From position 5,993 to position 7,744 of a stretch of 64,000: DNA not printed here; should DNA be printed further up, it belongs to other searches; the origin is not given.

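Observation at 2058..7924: Tandem-duplicated membrane phosphotransferase-like (AP-superfamily) genes with a coupled repeat protein and a kinase-like/methyltransferase fusion: a possible uncharacterised envelope-decoration module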

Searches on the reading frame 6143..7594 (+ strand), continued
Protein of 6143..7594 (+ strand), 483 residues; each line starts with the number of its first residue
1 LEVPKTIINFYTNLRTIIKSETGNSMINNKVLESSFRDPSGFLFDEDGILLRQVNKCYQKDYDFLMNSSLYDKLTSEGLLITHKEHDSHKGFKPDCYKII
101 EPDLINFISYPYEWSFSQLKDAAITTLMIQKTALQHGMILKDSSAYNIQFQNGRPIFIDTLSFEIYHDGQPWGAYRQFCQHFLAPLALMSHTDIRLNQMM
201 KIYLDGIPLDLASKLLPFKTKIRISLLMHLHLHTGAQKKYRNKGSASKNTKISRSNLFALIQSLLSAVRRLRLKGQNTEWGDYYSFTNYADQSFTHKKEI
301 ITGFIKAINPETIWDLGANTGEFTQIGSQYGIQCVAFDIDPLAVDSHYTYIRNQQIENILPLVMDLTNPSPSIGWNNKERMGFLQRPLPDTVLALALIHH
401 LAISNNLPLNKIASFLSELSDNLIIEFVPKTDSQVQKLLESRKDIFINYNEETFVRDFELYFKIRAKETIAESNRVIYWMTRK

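Call 42: find_related_loci(query=A2, collection=genome_contigs, flank=10000)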
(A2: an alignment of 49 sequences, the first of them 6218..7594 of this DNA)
Query A2 (458 aa) in genome_contigs; peptide patterns used: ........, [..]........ (x = any residue, [..] = any of these).
600 stretches matched a pattern (row limit reached: there are more); 597 encode a relative of the query (tblastn E <= 1e-3); the best 80 are kept; 80 distinct loci.
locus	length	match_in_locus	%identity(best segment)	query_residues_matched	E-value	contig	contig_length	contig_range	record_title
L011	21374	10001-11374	69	1-458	0e+0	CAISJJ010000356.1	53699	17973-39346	MAG: uncultured Bacteroidales bacterium isolate Ja1_bin-1976 genome assembly, contig: bin-1976:356/547, whole genome sho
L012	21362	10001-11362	68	5-458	0e+0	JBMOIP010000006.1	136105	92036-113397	MAG: Bacteroidales bacterium isolate Deming_bin.452 contig102, whole genome shotgun sequence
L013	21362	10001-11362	61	5-458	0e+0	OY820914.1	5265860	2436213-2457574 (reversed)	MAG: Bacteroidales bacterium isolate 29af8000-aa9b-4969-9261-ea2c593eb5de genome assembly, chromosome: 1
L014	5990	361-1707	59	9-457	0e+0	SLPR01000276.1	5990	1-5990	MAG: Bacteroidales bacterium isolate CSSed165cm_502 CSSed16-5cm-64215, whole genome shotgun sequence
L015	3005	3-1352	59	9-458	0e+0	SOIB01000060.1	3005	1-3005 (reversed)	MAG: Candidatus Stahlbacteria bacterium isolate E29_bin14 NODE_24518_length_3005_cov_19.285424, whole genome shotgun seq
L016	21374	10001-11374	57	3-458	3e-174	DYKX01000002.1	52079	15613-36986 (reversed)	MAG TPA_asm: Anaerolinea thermophila isolate SulCav_AS07-7_2_58_45 SulCav_AS07_7_523_length_52079_cov_20_092361, whole g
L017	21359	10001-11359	56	3-457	3e-173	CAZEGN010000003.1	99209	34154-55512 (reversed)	MAG TPA_asm: uncultured Candidatus Peribacteria bacterium isolate SRP342105_co1_220 genome assembly, contig: NODE_249_le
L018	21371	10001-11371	55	2-458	1e-172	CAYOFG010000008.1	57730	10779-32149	MAG TPA_asm: uncultured Clostridia bacterium isolate binchicken_co376_202 genome assembly, contig: NODE_386_length_57730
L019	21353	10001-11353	57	7-457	1e-172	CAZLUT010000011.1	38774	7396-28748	MAG TPA_asm: uncultured bacterium isolate binchicken_co141_207 genome assembly, contig: NODE_4600_length_38774_cov_5.117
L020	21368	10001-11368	56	2-457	3e-172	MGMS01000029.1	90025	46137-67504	MAG: Chloroflexi bacterium RBG_13_51_36 RBG_13_scaffold_255, whole genome shotgun sequence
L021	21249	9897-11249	57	7-458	3e-172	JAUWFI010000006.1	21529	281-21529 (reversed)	MAG: Bacteroidota bacterium isolate CSMAG_2212 CSMAG_2212_k141_1386288_length_21529_cov_8.9234, whole genome shotgun seq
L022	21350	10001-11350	56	10-458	7e-172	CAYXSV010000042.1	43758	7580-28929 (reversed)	MAG TPA_asm: uncultured Gammaproteobacteria bacterium isolate SRP067234_co1_340 genome assembly, contig: k99_862981, who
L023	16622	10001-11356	55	7-458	1e-171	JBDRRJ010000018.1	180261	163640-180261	MAG: Pseudomonadota bacterium isolate MEGAHIT-group-2.91 k141_1306286, whole genome shotgun sequence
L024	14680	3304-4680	54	4-458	7e-172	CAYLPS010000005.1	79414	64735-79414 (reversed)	MAG TPA_asm: uncultured Anaerolineaceae bacterium isolate SRP098346_co1_7 genome assembly, contig: NODE_78_length_79414_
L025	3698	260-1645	54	1-458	1e-179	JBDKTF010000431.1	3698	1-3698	MAG: Anaerolineaceae bacterium isolate 6_bin.196_R1 c_000000343744, whole genome shotgun sequence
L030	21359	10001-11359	56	3-453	2e-170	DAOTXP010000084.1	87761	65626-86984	MAG TPA_asm: Anaerolineales bacterium isolate H21_265 k133_1426116, whole genome shotgun sequence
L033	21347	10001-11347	56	9-458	9e-170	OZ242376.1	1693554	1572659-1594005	MAG: Nitrosopumilaceae archaeon isolate a7d6ae23-6432-4bdd-9a15-6b0984e7c2b9 genome assembly, chromosome: 1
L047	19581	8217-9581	53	1-455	1e-167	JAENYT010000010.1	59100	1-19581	MAG: Methanobacteriota archaeon isolate BL5_bin.5 BL5_bin5_NODE_174_length_59100_cov_29.619392, whole genome shotgun seq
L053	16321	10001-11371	54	2-458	1e-166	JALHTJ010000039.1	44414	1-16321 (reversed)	MAG: Candidatus Aminicenantes bacterium isolate PFL21 seq_253343, whole genome shotgun sequence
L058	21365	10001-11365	53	4-458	5e-166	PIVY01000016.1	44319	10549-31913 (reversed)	MAG: bacterium isolate Glo_17 GloG15_CONTIG818, whole genome shotgun sequence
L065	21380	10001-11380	54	1-458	3e-165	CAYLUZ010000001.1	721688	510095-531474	MAG TPA_asm: uncultured Leptolinea sp. isolate SRP302447_co2_431 genome assembly, contig: NODE_19_length_721688_cov_26.9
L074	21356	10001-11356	55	9-458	5e-163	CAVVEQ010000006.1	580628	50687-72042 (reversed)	MAG: uncultured Chloroflexia bacterium isolate MFD04716.bin.2.60 genome assembly, contig: contig_15890, whole genome sho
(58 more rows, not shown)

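Call 55: fold_search(model_id=the predicted structure, library=pdb)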
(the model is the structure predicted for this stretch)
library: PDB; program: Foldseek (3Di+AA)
matches with E <= 10: 1986; with E <= 0.001: 836
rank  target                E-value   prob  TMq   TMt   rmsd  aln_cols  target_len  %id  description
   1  1ve3_A                1.0e-08  1.00  0.33  0.65   6.4       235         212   16  Crystal structure of PH0226 protein from Pyrococcus horikoshii OT3 (released 2005-05-24)
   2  1ve3_B                3.5e-08  1.00  0.33  0.62   6.5       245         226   16  Crystal structure of PH0226 protein from Pyrococcus horikoshii OT3 (released 2005-05-24)
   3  4azs                  7.5e-08  1.00  0.28  0.29   5.2       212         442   14  High resolution (2.2 A) crystal structure of WbdD. (released 2012-09-26)
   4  4qdk_B                7.9e-08  1.00  0.31  0.60   7.1       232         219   16  Crystal structure of magnesium protoporphyrin IX methyltransferase (ChlM) from Synechocystis PCC 6803 with bound SAH (released 2014-08-06)
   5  4qdj                  1.1e-07  1.00  0.30  0.61   6.5       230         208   14  Crystal structure of magnesium protoporphyrin IX methyltransferase (ChlM) from Synechocystis PCC 6803 with bound SAM (released 2014-08-06)
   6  4ax8                  1.2e-07  1.00  0.30  0.30   4.5       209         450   12  Medium resolution structure of the bifunctional kinase- methyltransferase WbdD (released 2012-10-03)
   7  4azt                  1.3e-07  1.00  0.29  0.30   5.0       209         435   13  Co-crystal structure of WbdD and kinase inhibitor LY294002. (released 2012-09-26)
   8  3jwj_B                2.3e-07  1.00  0.29  0.65   5.5       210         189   12  Crystal structure analysis of the methyltransferase domain of bacterial-AvHen1-CN (released 2009-10-20)
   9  3jwi_B                2.5e-07  1.00  0.30  0.65   5.2       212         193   15  Crystal structure analysis of the methyltransferase domain of bacterial-CtHen1-CN (released 2009-10-20)
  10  7phd_B                2.9e-07  1.00  0.26  0.34  19.4       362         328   12  Chimeric carminomycin-4-O-methyltransferase (DnrK) with a region from 10-decarboxylase TamK (released 2022-09-07)
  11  4qdk_A                3.1e-07  1.00  0.31  0.61   7.1       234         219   16  Crystal structure of magnesium protoporphyrin IX methyltransferase (ChlM) from Synechocystis PCC 6803 with bound SAH (released 2014-08-06)
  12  8ryf_B                3.4e-07  1.00  0.33  0.62   4.8       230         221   12  AzeJ in complex with MTA and AZE from Pseudomonas aeruginosa (P4(2)22) (released 2025-01-01)
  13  3jwh_A                3.8e-07  1.00  0.30  0.65   5.3       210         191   12  Crystal structure analysis of the methyltransferase domain of bacterial-AvHen1-C (released 2009-10-20)
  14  3fri                  3.8e-07  1.00  0.25  0.45  12.9       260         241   12  Structure of the 16S rRNA methylase RmtB, I222 (released 2009-08-11)
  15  7pga_A                3.8e-07  1.00  0.29  0.37  18.7       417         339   11  Chimeric carminomycin-4-O-methyltransferase (DnrK) with regions from 10-hydroxylase RdmB and 10-decarboxylase TamK (released 2022-08-24)
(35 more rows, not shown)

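Call 60: search_protein_families(library=pfam, proteins=[L008:7826-9985:+, L011:7719-9905:+, L017:11364-13931:+, L047:9686-11917:+, L033:11387-12904:-, L058:7058-9586:-, L030:11455-12459:+, L074:11459-13072:+], max_evalue=0.01)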
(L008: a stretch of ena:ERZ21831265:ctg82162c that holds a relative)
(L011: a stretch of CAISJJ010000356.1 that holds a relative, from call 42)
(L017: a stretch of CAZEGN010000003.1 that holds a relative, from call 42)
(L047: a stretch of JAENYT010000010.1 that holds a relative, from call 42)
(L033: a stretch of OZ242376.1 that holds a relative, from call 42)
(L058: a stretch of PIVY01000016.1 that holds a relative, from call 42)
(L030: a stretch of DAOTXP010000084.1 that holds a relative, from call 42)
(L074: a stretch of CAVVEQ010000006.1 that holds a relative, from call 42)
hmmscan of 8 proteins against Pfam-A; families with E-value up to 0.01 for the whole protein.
L008:7826-9985:+ (719 aa): 1 family
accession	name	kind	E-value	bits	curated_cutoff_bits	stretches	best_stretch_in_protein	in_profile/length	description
PF00884.28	Sulfatase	-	1.6e-12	47.8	25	1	188-465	2-275/301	Sulfatase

L011:7719-9905:+ (728 aa): 1 family
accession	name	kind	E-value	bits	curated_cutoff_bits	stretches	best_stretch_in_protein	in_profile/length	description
PF00884.28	Sulfatase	-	8.8e-14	51.9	25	1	187-509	1-299/301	Sulfatase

L017:11364-13931:+ (855 aa): 3 families
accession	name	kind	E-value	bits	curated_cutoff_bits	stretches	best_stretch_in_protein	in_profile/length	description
PF00884.28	Sulfatase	-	5.8e-17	62.4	25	1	185-446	1-261/301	Sulfatase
PF22895.2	DUF7024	-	9.6e-07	29.2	24.4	1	775-849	71-142/145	Domain of unknown function (DUF7024)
PF01663.27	Phosphodiest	-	0.0021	18.1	23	0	407-433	196-222/342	Type I phosphodiesterase / nucleotide pyrophosphatase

L047:9686-11917:+ (743 aa): 1 family
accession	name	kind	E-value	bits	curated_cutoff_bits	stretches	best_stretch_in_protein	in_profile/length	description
PF00884.28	Sulfatase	-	4.4e-08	33.2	25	1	195-460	1-260/301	Sulfatase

L033:11387-12904:- (505 aa): 0 families

L058:7058-9586:- (842 aa): 2 families
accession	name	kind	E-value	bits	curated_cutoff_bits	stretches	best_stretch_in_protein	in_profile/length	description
PF00884.28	Sulfatase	-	7e-19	68.7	25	1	354-512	152-301/301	Sulfatase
PF01663.27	Phosphodiest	-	4.1e-05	23.8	23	1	420-457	185-222/342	Type I phosphodiesterase / nucleotide pyrophosphatase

L030:11455-12459:+ (334 aa): 1 family
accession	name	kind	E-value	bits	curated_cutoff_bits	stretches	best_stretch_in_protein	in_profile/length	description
PF02687.27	FtsX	-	0.00067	20.1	25.5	0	6-46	47-87/120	FtsX-like permease C-terminal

L074:11459-13072:+ (537 aa): 1 family
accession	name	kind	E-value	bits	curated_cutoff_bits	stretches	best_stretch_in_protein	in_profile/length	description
PF05159.20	Capsule_synth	-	1.9e-07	31.3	20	1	316-432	153-266/310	Capsule polysaccharide biosynthesis protein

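Call 66: search_dna_similar(query=window:6218-7594:+, collection=plasmids, mode=protein, max_rows=25, max_evalue=0.001)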
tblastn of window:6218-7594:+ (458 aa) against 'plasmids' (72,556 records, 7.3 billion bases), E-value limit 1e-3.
Records with a match: 65; places in all: 65; records where one place covers at least 80% of the query: 65.
Best place of each record, by identity: <60% 65.
By first word of the organism name: Sinorhizobium 57; Rhizobium 3; Singulisphaera 1; Deltaproteobacteria 1; Gemmatirosa 1; Ensifer 1; Novosphingobium 1.
By predicted mobility (MOB-suite, as given by PLSDB): conjugative 61; non-mobilizable 4.
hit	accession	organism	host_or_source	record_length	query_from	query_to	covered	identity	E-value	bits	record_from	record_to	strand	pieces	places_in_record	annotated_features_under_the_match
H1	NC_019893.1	Singulisphaera acidiphila DSM 18658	sphagnum peat from the bog Obukhovskoe ...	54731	2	455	99%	52.6%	2e-143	460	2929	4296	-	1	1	SAM-dependent methyltransferase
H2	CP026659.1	Deltaproteobacteria bacterium Smac51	cockroach,pure culture,hindgut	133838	9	458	98%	48.0%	1e-125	409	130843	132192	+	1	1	SAM-dependent methyltransferase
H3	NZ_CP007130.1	Gemmatirosa kalamazoonensis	-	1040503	5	453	98%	47.6%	1e-130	423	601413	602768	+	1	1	record has no annotation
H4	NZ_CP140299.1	Sinorhizobium kummerowiae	Kummerowia stipulacea,Pure culture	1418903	7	457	98%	35.3%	3e-73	258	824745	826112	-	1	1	none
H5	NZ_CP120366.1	Sinorhizobium kummerowiae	Kummerowia stipulacea,Pure culture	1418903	7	457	98%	35.3%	3e-73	258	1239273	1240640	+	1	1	none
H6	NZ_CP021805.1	Sinorhizobium meliloti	Medicago truncatula,Single Cell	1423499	7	457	98%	35.3%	3e-73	258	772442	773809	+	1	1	none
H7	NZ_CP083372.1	Ensifer canadensis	Melilotus albus,Cell Culture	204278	7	457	98%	35.3%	6e-73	257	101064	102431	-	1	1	noeA: nodulation protein NoeA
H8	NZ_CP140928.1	Sinorhizobium medicae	Medicago lupulina,whole organism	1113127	7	457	98%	35.3%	6e-73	257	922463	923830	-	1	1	record has no annotation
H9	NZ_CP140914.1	Sinorhizobium medicae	Medicago lupulina,whole organism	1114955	7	457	98%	35.3%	6e-73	257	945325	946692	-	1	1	record has no annotation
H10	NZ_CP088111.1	Sinorhizobium medicae WSM1115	cell culture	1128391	7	457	98%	35.3%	6e-73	257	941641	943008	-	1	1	record has no annotation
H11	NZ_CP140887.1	Sinorhizobium medicae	Medicago lupulina,whole organism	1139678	7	457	98%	35.3%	6e-73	257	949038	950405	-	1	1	none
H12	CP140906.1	Sinorhizobium medicae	Medicago lupulina,whole organism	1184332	7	457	98%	35.3%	6e-73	257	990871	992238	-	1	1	noeA: nodulation protein NoeA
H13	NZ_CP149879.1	Sinorhizobium medicae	Medicago sativa,Cell Culture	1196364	7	457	98%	35.3%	6e-73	257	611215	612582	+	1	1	record has no annotation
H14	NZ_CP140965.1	Sinorhizobium medicae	Medicago lupulina,whole organism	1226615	7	457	98%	35.3%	6e-73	257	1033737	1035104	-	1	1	record has no annotation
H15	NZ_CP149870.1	Sinorhizobium medicae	Melilotus albus,Cell Culture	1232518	7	457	98%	35.3%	6e-73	257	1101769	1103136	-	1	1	record has no annotation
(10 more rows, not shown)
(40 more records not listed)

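Call 67: get_annotated_region(hit=H12, flank=7000)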
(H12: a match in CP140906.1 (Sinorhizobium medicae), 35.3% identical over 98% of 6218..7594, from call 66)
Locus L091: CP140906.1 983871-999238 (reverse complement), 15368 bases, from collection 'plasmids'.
description: Sinorhizobium medicae strain ml29 plasmid pSymA, complete sequence
organism: Sinorhizobium medicae (NCBI taxid 110321)
taxonomy: Bacteria; Pseudomonadota; Alphaproteobacteria; Hyphomicrobiales; Rhizobiaceae; Sinorhizobium; Sinorhizobium medicae
host: -; source: Medicago lupulina,whole organism; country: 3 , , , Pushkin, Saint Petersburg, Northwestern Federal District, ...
typing (MOB-suite, as given by PLSDB): conjugative; relaxase MOBP,MOBQ; mating-pair formation MPF_T
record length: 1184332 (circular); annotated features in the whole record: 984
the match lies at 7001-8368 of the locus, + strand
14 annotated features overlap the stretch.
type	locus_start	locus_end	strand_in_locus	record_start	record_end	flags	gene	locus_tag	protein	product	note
CDS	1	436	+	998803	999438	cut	-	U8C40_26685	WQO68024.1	helix-turn-helix domain-containing protein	-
CDS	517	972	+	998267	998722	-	-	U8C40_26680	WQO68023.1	pyridoxamine 5'-phosphate oxidase family protein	-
CDS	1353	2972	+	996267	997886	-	ccoN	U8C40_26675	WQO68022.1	cytochrome-c oxidase, cbb3-type subunit I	-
CDS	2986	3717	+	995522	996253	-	ccoO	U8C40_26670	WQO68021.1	cytochrome-c oxidase, cbb3-type subunit II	-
CDS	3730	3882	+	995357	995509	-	-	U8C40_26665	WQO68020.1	CcoQ/FixQ family Cbb3-type cytochrome c oxidase assembly chaperone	-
CDS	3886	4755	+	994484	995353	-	ccoP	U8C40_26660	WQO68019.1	cytochrome-c oxidase, cbb3-type subunit III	-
CDS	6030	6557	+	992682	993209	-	nodL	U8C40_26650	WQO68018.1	nodulation O-acetyltransferase NodL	-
CDS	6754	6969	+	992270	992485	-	-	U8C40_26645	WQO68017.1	hypothetical protein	-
CDS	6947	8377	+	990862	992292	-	noeA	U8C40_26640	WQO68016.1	nodulation protein NoeA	-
CDS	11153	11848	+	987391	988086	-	-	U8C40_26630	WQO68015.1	GntR family transcriptional regulator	-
CDS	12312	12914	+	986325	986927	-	-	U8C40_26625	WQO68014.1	amino acid synthesis family protein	-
CDS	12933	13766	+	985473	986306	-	-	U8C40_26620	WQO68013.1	alpha/beta fold hydrolase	-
CDS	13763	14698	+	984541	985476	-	-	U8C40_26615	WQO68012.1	flavin reductase family protein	-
CDS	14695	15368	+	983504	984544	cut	-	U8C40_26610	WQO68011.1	LLM class flavin-dependent oxidoreductase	-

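Call 68: get_annotated_region(hit=H1, flank=7000)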
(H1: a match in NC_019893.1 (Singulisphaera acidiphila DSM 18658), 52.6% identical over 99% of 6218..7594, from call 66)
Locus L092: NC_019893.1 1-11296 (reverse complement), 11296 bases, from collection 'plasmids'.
description: Singulisphaera acidiphila DSM 18658 plasmid pSINAC01, complete sequence
organism: Singulisphaera acidiphila DSM 18658 (NCBI taxid 886293)
taxonomy: Bacteria; Planctomycetota; Planctomycetia; Isosphaerales; Isosphaeraceae; Singulisphaera; Singulisphaera acidiphila; Singulisphaera acidiphila DSM 18658
host: -; source: sphagnum peat from the bog Obukhovskoe (acidic wetland); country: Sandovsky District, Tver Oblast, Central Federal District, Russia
typing (MOB-suite, as given by PLSDB): non-mobilizable; replicon rep_cluster_1545
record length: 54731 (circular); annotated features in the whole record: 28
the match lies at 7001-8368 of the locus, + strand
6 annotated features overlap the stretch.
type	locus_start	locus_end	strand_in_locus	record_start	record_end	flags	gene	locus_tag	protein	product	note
CDS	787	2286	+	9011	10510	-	-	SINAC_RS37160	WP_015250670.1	replication initiator protein A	-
CDS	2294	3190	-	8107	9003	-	-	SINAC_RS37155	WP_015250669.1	ParB/RepB/Spo0J family partition protein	GO:0007059 - chromosome segregation [Evidence IEA]; GO:0000910 - cytokinesis [Evidence IEA]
CDS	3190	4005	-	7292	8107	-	-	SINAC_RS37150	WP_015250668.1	ParA family protein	-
CDS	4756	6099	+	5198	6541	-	-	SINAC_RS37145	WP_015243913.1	IS4 family transposase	-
CDS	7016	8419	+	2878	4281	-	-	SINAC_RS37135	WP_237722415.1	SAM-dependent methyltransferase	-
CDS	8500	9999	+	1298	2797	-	-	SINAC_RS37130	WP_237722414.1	LTA synthase family protein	-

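Call 95: search_protein_families(library=pfam, proteins=[L009:17426-18409:+, L022:5866-7077:-, L074:7534-8766:+, L053:14172-15167:-, L065:6693-7514:+, L030:6272-7375:+], max_evalue=0.00001)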
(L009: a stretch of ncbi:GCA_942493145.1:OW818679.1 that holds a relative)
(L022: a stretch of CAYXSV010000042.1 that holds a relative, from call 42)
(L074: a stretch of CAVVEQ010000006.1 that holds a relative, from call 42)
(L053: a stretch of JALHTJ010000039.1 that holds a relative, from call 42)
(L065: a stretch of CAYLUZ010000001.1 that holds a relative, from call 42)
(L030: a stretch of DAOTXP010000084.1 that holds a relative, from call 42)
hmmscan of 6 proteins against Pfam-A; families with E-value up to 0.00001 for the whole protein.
L009:17426-18409:+ (327 aa): 2 families
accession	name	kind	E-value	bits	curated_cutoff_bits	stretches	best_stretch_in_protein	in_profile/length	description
PF00535.33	Glycos_transf_2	-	6.1e-29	101.5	23.3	1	5-170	1-167/168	Glycosyl transferase family 2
PF10111.15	Glyco_tranf_2_2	-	2.6e-07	30.9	27.3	1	5-109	1-103/276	Glycosyltransferase like family 2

L022:5866-7077:- (403 aa): 2 families
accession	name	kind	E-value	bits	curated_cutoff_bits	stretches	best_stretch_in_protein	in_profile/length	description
PF14524.12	Wzt_C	-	3e-24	86.1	30.4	1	263-396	2-142/143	Wzt C-terminal domain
PF00005.33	ABC_tran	-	3.3e-22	80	25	1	50-180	2-135/137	ABC transporter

L074:7534-8766:+ (410 aa): 1 family
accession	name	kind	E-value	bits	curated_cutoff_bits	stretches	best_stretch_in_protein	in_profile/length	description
PF02348.25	CTP_transf_3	-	4.8e-21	76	22.6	1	9-145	2-130/217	Cytidylyltransferase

L053:14172-15167:- (331 aa): 6 families
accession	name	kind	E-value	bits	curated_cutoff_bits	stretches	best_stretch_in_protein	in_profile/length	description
PF01370.27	Epimerase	-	2e-39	135.9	20.9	1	4-227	2-240/240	NAD dependent epimerase/dehydratase family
PF16363.11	GDP_Man_Dehyd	-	9.3e-29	101.4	27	1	5-238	2-259/332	GDP-mannose 4,6 dehydratase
PF01073.25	3Beta_HSD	-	1.8e-28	99.8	22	1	4-255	1-279/280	3-beta hydroxysteroid dehydrogenase/isomerase family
PF13460.12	NAD_binding_10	-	8.8e-19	68.5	27.2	1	7-169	1-147/184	NAD(P)H-binding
PF04321.23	RmlD_sub_bind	-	2.9e-17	63.1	27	1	4-171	4-154/287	RmlD substrate binding domain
PF07993.18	NAD_binding_4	-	3e-16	59.8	20.1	1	57-173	80-210/258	Male sterility protein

L065:6693-7514:+ (273 aa): 3 families
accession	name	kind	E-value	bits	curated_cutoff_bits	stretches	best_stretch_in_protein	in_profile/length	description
PF13561.12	adh_short_C2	-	2.1e-48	165.4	27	1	24-271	8-236/236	Enoyl-(Acyl carrier protein) reductase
PF00106.31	adh_short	-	1.9e-43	148.7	26.6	1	13-227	1-192/195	short chain dehydrogenase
PF08659.16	KR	-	3.3e-08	34.1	22.6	1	14-99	2-91/180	KR domain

L030:6272-7375:+ (367 aa): 3 families
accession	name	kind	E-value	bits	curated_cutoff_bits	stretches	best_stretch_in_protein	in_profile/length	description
PF00483.29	NTP_transferase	-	1.6e-41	142.9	21.2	1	10-290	2-239/245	Nucleotidyl transferase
PF22640.1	ManC_GMP_beta-helix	-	3.4e-18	65.7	27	1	302-358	1-55/55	MannoseP isomerase/GMP-like beta-helix domain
PF12804.13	NTP_transf_3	-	9.1e-08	32.9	27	1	10-135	1-111/160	MobA-like NTP transferase domain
